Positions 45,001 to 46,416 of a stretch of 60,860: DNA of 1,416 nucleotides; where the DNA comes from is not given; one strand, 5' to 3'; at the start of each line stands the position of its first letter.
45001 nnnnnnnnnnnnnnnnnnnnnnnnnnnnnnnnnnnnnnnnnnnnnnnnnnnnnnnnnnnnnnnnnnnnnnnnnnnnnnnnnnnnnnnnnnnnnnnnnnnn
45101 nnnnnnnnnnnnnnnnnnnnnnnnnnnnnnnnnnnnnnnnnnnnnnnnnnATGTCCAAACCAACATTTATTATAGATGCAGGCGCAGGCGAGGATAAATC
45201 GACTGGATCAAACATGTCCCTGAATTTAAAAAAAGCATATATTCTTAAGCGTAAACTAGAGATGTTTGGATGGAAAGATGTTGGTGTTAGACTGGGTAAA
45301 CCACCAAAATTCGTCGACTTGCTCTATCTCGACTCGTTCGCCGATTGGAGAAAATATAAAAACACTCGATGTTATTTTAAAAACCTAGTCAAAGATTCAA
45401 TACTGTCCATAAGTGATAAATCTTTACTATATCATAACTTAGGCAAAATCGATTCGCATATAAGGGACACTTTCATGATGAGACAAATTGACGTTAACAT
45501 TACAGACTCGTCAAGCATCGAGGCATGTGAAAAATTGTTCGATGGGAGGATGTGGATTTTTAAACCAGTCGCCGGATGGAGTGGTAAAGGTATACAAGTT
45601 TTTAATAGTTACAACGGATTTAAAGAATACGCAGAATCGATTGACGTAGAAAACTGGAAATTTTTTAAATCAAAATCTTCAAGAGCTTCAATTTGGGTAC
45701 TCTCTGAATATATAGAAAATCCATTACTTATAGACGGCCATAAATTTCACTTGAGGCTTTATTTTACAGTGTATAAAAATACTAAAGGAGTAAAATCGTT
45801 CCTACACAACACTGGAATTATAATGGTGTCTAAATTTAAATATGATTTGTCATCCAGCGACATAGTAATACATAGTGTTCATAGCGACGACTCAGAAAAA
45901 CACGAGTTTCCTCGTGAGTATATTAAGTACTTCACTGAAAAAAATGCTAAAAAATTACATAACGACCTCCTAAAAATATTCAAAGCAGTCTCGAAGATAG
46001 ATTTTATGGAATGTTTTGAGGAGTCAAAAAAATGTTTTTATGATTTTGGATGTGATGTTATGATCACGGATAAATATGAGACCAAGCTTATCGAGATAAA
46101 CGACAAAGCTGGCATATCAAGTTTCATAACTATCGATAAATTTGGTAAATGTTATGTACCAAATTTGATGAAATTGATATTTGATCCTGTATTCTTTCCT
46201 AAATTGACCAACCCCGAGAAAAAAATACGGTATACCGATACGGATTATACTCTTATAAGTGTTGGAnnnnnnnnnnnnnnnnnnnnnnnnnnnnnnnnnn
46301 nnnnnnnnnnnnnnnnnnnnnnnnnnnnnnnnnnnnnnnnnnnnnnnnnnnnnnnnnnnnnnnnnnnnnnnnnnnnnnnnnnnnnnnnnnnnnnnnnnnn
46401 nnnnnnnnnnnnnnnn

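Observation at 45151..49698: Single 1515-aa ORF with four complete tubulin-tyrosine-ligase-like ATP-grasp modules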

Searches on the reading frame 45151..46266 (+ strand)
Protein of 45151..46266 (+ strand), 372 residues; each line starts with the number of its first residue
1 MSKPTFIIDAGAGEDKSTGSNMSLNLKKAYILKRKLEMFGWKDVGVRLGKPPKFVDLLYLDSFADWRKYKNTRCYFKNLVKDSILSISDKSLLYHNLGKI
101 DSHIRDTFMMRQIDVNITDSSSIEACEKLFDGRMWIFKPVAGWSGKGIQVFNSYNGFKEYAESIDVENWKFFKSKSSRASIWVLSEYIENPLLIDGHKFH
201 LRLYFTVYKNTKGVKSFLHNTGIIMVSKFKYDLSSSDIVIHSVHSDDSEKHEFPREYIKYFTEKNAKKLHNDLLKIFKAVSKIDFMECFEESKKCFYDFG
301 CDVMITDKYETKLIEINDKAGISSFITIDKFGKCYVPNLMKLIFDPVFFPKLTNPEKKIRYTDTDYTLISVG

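Call 7: search_protein_families(library=pfam, proteins=[window:45151-46266:+], max_evalue=1)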
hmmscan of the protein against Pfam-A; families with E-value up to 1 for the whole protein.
window:45151-46266:+ (372 aa): 4 families
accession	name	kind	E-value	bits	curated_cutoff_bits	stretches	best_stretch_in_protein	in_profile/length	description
PF03133.20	TTL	-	1e-26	94.3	20.1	1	87-318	20-257/292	Tubulin-tyrosine ligase family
PF14397.11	ATPgrasp_ST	-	1.3e-05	25.1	31.4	1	81-190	13-122/278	Sugar-transfer associated ATP-grasp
PF14398.11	ATPgrasp_YheCD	-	0.00086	19.1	26.8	1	258-328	170-235/255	YheC/D like ATP-grasp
PF02655.19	ATP-grasp_3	-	0.041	14.4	23.2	0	122-163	21-62/160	ATP-grasp domain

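Call 19: search_protein_representatives(alignment_id=A1)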
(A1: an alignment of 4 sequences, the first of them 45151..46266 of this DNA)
Query: 4 sequences, 376 profile positions. Proteins with E-value up to 0.001 (for the whole library): 9136; up to 1e-10: 2608; up to 1e-30: 204. The best 150 are listed.
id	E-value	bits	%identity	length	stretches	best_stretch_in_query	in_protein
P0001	0.0e+00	2227.3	-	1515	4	2-376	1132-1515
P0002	2.2e-94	333.2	-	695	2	58-373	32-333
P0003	2.7e-94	332.9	-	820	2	9-334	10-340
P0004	1.1e-93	330.9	-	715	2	23-373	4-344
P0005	3.3e-91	322.7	-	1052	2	13-358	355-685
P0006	1.1e-89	317.8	-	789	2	14-373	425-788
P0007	1.7e-83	297.4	-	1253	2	11-354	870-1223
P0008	4.4e-76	273.0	-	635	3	52-374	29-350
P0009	1.6e-75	271.1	-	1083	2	78-355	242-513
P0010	5.0e-66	239.9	-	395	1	8-363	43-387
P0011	1.2e-65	238.6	-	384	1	21-358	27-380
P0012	1.3e-65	238.5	-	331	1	26-373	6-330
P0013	1.6e-65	238.2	-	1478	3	15-332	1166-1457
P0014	7.7e-64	232.7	-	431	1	28-375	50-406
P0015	5.4e-63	229.9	-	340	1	21-355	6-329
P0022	1.1e-57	212.3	-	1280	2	142-375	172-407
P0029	2.8e-55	204.5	-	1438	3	36-335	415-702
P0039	6.1e-52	193.5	-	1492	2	77-337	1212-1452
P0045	7.3e-50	186.7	-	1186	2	7-333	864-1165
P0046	2.3e-49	185.0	-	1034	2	71-367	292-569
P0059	2.3e-46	175.1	-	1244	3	56-333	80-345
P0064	1.6e-45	172.4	-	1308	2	21-334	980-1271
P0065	3.4e-45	171.3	-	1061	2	30-332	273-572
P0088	2.9e-42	161.7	-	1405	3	138-340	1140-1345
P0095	1.9e-41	158.9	-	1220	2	145-333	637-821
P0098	5.1e-41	157.6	-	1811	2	52-332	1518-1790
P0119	4.9e-39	151.0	-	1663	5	143-371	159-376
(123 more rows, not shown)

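Call 22: list_cluster_members(proteins=[P0002, P0003, P0004, P0005, P0010, P0011, P0013, P0119, P0029, P0012])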
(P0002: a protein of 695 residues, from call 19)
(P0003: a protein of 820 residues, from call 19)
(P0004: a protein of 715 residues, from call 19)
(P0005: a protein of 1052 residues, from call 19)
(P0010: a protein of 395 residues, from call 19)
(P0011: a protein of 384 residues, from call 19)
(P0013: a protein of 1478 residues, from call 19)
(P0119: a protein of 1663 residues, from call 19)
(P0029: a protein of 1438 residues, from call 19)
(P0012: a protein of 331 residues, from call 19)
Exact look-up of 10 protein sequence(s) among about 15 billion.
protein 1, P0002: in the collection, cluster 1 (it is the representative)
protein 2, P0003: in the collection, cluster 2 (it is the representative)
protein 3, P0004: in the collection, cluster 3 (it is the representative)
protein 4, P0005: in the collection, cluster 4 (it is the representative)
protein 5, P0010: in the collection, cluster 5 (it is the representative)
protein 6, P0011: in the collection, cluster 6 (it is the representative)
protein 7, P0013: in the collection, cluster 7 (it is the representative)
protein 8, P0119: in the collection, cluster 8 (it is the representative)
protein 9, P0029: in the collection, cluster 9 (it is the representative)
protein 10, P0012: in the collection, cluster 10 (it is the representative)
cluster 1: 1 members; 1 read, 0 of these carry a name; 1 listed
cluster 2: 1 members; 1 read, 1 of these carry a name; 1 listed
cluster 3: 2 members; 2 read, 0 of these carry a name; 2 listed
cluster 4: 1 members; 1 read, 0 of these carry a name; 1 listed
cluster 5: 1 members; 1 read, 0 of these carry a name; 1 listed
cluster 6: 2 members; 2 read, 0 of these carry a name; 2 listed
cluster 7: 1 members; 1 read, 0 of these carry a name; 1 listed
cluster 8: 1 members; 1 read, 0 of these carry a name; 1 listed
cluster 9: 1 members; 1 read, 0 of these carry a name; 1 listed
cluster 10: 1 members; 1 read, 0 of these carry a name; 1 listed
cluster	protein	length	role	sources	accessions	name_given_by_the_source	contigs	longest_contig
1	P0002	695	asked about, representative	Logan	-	-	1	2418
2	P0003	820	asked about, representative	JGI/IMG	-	hypothetical protein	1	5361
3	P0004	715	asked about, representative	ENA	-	-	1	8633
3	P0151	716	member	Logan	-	-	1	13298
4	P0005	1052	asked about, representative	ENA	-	-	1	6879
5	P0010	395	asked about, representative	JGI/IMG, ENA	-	-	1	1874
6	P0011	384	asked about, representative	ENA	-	-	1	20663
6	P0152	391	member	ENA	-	-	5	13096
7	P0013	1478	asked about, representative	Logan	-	-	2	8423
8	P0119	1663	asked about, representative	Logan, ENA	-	-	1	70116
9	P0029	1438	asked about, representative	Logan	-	-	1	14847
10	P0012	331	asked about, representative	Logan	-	-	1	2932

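Call 24: find_related_loci(query=A1, collection=viral_contigs, flank=8000)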
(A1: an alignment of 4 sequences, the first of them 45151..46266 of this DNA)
Query A1 (372 aa) in viral_contigs; peptide patterns used: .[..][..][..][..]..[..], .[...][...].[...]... (x = any residue, [..] = any of these).
58 stretches matched a pattern; 8 encode a relative of the query (tblastn E <= 1e-3); 8 distinct loci.
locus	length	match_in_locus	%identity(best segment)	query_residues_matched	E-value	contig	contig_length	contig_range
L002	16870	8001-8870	35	53-328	5e-42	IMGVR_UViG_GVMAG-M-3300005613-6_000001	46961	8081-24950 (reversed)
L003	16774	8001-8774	28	32-322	1e-11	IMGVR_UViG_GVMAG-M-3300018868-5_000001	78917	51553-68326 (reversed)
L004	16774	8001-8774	28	32-322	1e-11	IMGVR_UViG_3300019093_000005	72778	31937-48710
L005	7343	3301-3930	26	135-324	4e-11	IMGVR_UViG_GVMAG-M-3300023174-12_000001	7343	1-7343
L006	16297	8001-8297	30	107-204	6e-8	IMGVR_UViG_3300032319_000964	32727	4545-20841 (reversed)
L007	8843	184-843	20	133-324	9e-7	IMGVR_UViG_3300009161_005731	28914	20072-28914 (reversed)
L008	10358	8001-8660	20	133-324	1e-6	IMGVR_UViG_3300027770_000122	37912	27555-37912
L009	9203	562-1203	26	138-324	9e-5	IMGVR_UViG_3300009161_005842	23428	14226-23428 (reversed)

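Call 27: search_solved_structures(query=A1, max_evalue=0.001, show_alignments=5)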
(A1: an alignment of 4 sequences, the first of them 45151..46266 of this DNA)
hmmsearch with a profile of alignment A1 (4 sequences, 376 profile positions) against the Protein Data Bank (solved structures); distinct sequences matched with E-value up to 0.001: 23.
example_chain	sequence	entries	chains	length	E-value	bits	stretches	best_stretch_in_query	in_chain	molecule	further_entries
6y3p_A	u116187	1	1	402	1.7e-22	83.4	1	66-373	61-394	KLLA0B12012p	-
5vlq_A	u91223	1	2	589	1.3e-16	64.1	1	143-265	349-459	LOC100158544 protein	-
6y3z_P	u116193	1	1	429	4.3e-16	62.3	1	75-366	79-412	Probable tubulin--tyrosine ligase PBY1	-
4ylr_A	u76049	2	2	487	1.4e-14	57.3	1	127-278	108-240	Tubulin polyglutamylase TTLL7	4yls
6vzt_A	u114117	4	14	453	2.4e-14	56.6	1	142-336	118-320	Tubulin polyglutamylase TTLL6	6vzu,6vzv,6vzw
8t42_N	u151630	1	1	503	3.5e-14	56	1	142-336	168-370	Tubulin polyglutamylase TTLL6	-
6vzq_A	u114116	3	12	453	9.2e-14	54.6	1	193-336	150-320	Tubulin polyglutamylase TTLL6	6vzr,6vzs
8u3z_N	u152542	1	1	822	2.4e-13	53.3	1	196-336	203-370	Tubulin polyglutamylase TTLL6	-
3tig_A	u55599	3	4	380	1.1e-11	47.8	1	129-358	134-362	Ttl protein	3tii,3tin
8clg_F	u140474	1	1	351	1.5e-11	47.3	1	138-332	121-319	Tubulin-Tyrosine Ligase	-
8clh_F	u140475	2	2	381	2.5e-11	46.6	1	140-332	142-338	Tubulin tyrosine ligase | Tubulin--tyrosine ligase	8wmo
4i4t_F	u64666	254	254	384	2.6e-11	46.6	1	140-332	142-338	Tubulin Tyrosine ligase, TTL | TUBULIN-TYROSINE LIGASE | Uncharacterized protein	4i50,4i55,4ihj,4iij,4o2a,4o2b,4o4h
7cbz_F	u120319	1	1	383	2.6e-11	46.6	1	140-332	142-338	Tubulin tyrosine ligase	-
6i5c_F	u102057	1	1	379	2.6e-11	46.6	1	140-332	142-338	TUBULIN-TYROSINE LIGASE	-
5gon_F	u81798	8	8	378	2.6e-11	46.6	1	140-332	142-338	Uncharacterized protein | TTL Protein | Tubulin tyrosine ligase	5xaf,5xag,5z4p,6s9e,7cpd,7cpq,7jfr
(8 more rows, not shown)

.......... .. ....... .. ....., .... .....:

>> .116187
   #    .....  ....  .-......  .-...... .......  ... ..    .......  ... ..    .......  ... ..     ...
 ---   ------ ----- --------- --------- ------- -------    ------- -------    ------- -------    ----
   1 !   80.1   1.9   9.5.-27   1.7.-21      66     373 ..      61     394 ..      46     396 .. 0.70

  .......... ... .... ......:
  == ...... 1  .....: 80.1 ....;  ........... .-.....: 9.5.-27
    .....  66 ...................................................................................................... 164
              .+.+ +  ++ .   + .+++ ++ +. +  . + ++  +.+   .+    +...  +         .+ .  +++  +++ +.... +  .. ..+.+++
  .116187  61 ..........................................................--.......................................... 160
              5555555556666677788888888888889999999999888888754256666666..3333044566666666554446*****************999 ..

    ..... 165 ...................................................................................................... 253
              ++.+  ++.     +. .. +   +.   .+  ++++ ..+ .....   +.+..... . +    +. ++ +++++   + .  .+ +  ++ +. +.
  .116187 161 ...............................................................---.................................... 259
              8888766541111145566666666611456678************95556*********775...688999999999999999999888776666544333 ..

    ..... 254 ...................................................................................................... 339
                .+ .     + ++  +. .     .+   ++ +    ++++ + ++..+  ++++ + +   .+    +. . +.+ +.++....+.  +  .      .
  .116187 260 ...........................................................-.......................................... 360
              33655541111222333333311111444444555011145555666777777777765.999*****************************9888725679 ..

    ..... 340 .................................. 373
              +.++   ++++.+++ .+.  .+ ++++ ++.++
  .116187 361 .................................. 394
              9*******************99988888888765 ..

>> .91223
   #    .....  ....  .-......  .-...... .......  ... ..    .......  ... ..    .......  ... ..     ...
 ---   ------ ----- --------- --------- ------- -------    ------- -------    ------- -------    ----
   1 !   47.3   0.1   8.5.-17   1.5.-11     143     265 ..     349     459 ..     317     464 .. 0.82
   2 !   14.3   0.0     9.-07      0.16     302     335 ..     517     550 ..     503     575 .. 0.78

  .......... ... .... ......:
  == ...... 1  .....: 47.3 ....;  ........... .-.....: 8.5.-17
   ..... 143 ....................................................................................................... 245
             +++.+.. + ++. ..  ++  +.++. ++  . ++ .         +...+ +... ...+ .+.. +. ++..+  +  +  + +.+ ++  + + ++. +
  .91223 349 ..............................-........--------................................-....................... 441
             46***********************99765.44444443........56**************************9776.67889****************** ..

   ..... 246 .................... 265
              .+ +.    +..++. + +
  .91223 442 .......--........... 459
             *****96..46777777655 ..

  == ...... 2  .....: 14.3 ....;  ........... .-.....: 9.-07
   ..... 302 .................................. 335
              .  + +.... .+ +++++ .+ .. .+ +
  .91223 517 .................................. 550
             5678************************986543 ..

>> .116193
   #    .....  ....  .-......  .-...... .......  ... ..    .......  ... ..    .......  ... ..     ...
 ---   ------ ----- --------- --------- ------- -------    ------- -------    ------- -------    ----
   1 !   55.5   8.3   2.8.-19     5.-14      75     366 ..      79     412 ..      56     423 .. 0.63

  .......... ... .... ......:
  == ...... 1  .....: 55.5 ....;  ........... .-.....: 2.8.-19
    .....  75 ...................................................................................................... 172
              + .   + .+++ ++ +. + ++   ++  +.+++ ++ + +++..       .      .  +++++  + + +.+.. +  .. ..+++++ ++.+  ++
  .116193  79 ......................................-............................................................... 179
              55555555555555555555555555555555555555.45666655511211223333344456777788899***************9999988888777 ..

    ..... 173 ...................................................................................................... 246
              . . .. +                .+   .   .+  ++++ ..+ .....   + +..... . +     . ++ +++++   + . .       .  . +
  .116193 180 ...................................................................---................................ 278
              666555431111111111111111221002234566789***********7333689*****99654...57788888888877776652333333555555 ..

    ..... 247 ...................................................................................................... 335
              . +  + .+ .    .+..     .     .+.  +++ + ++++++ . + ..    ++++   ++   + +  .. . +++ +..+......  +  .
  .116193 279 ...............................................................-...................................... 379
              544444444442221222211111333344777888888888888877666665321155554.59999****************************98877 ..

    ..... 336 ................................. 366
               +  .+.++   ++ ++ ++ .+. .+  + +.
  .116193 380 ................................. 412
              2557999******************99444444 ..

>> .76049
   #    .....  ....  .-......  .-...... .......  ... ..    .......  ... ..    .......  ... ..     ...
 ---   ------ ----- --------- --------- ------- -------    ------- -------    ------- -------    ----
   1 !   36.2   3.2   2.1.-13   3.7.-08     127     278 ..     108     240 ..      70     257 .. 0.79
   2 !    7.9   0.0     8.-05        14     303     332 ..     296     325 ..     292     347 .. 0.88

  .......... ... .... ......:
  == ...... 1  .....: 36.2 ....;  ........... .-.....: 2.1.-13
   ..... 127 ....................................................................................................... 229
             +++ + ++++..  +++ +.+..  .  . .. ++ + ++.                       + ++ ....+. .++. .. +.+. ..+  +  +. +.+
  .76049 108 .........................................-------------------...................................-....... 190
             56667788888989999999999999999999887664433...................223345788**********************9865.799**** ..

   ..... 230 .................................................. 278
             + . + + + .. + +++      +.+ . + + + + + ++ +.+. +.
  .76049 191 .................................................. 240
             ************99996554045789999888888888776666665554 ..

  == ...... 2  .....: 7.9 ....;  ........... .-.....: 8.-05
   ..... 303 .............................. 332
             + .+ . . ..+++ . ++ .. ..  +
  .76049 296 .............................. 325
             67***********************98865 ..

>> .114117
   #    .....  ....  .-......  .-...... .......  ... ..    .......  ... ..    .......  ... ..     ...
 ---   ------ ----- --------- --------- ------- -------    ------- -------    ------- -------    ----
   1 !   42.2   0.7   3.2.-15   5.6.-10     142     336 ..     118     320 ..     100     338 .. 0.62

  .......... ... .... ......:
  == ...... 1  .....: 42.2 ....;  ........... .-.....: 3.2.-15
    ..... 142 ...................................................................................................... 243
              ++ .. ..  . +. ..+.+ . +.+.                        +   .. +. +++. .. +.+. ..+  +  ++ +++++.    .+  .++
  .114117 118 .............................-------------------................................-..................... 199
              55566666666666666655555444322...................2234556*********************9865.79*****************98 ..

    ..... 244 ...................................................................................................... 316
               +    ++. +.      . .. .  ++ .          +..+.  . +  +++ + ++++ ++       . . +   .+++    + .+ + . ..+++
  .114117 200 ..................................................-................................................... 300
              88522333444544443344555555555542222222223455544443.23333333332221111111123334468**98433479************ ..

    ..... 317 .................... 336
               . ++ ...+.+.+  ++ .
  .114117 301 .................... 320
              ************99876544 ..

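Call 51: find_encoding_contigs(protein=P0119, flank=8000, max_places=2)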
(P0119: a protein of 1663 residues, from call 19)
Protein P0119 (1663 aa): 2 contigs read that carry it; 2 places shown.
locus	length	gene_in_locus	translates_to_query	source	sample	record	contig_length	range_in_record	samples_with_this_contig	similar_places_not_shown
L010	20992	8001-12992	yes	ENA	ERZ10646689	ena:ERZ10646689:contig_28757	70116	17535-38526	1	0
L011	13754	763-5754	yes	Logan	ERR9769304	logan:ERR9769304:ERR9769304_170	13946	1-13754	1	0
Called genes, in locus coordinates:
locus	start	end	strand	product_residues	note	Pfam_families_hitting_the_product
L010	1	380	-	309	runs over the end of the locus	PF04991:LicD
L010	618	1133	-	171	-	-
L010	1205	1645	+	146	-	-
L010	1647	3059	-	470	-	-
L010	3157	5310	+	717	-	PF13604:AAA_30 (faint), PF01443:Viral_helicase1 (faint), PF13086:AAA_11, PF13087:AAA_12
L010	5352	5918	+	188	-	-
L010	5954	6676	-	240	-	-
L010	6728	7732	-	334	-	-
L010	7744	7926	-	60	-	-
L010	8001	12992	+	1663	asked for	PF03133:TTL, PF02655:ATP-grasp_3 (faint), PF14397:ATPgrasp_ST (faint), PF14398:ATPgrasp_YheCD (weak), PF07478:Dala_Dala_lig_C (faint), PF03133:TTL, PF14398:ATPgrasp_YheCD (weak), PF03133:TTL (weak)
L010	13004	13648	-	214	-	PF09825:BPL_N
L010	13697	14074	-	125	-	-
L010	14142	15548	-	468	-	PF01425:Amidase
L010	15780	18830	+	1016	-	PF02518:HATPase_c (weak), PF00204:DNA_gyraseB, PF01751:Toprim, PF16898:TOPRIM_C, PF00521:DNA_topoisoIV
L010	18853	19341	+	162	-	PF00521:DNA_topoisoIV (weak)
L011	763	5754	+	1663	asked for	PF03133:TTL, PF02655:ATP-grasp_3 (faint), PF14397:ATPgrasp_ST (faint), PF14398:ATPgrasp_YheCD (weak), PF07478:Dala_Dala_lig_C (faint), PF03133:TTL, PF14398:ATPgrasp_YheCD (weak), PF03133:TTL (weak)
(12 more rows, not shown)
